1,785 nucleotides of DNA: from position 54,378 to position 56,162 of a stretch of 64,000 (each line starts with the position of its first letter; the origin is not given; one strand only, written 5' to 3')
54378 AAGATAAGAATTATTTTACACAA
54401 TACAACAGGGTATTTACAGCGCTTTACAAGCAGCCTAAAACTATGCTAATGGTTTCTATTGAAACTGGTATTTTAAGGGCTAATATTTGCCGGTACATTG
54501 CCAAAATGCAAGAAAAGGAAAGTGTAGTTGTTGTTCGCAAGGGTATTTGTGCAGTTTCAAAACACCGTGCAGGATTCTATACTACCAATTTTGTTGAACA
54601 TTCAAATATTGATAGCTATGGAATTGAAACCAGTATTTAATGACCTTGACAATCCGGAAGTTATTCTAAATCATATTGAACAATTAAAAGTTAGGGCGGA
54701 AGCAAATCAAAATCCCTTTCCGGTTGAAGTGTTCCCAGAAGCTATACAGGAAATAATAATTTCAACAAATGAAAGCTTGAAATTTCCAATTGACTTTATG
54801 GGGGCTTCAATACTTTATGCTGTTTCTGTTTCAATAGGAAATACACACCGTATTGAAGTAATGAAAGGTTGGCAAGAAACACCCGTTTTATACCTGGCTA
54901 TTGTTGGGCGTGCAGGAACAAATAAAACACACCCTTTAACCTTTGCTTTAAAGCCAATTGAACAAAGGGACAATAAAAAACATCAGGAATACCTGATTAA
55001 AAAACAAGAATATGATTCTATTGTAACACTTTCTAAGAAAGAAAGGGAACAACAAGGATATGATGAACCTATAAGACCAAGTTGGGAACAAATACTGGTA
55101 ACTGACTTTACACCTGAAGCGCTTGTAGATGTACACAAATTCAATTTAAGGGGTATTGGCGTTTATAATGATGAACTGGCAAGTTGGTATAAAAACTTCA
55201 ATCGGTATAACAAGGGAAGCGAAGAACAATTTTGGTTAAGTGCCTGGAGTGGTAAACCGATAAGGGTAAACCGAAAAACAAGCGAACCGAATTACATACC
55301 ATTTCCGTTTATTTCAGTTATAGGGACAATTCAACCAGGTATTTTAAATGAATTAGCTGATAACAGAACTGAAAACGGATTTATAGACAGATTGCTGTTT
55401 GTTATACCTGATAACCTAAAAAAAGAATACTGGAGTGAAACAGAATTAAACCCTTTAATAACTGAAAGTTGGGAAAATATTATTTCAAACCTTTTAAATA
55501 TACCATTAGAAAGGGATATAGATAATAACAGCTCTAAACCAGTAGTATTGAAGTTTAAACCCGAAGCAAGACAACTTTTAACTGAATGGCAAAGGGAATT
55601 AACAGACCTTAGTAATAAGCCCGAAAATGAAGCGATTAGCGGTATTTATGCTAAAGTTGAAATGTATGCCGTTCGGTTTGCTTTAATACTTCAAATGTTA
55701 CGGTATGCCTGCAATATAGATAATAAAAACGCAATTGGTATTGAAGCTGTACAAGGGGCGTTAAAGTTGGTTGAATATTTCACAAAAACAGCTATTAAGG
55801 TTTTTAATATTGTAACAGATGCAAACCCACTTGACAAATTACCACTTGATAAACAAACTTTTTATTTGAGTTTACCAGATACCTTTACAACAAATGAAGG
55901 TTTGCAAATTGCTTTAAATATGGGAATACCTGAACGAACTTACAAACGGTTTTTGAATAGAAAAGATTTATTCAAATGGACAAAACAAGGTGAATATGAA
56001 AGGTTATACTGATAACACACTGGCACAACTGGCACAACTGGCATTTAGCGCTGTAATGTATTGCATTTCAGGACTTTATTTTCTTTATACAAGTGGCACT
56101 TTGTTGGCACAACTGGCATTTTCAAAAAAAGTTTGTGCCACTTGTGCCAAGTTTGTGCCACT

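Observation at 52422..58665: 6.2-kb integrated island with a replication module and iteron origin but no capsid, conjugation or relaxase genes: phage-satellite-like or minimal NBU-like element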

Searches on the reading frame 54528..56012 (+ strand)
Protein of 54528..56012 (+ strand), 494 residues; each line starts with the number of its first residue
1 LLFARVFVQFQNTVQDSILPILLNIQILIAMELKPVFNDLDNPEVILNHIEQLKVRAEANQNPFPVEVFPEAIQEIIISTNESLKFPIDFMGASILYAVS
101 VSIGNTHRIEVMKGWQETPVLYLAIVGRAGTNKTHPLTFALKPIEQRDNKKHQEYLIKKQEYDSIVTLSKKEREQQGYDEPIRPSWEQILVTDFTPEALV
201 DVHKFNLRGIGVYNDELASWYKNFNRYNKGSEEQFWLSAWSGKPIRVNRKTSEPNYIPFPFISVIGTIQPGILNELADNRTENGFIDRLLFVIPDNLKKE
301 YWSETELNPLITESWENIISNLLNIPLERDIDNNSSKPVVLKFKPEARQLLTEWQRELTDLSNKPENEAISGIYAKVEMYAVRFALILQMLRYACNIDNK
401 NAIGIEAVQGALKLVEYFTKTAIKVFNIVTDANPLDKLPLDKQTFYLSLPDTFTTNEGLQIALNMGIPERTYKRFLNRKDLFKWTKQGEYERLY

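Call 4: search_protein_families(library=pfam, proteins=[window:54528-56012:+], max_evalue=0.1)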
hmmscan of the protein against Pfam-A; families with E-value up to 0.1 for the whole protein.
window:54528-56012:+ (494 aa): 1 family
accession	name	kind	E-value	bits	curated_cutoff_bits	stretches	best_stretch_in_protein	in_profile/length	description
PF13148.11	DUF3987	-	3.2e-60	204.7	27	1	87-427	3-363/364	Protein of unknown function (DUF3987)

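Call 5: search_protein_families(library=phrogs, proteins=[window:54528-56012:+], max_evalue=0.1)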
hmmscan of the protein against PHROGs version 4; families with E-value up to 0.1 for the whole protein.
window:54528-56012:+ (494 aa): 3 families
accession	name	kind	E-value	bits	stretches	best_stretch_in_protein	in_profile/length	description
phrog_2373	-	DNA, RNA and nucleotide metabolism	3.4e-57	195.2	1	38-428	32-434/515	DNA helicase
phrog_3022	-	DNA, RNA and nucleotide metabolism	1.9e-09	37.5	1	253-424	521-684/788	DNA primase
phrog_5311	-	DNA, RNA and nucleotide metabolism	0.002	17.4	1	260-422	446-594/692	helicase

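Call 43: search_solved_structures(query=window:54618-56009:+, max_evalue=1)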
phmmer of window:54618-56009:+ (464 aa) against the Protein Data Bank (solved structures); distinct sequences matched with E-value up to 1: 0.

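Call 53: search_protein_families(library=ncbifam, proteins=[window:54618-56012:+], max_evalue=0.01)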
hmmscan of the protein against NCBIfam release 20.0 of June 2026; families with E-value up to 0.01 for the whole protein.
window:54618-56012:+ (464 aa): 0 families

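Call 54: search_protein_families(library=padloc, proteins=[window:54618-56012:+], max_evalue=0.01)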
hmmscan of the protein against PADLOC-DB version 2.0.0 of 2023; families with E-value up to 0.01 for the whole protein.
window:54618-56012:+ (464 aa): 0 families
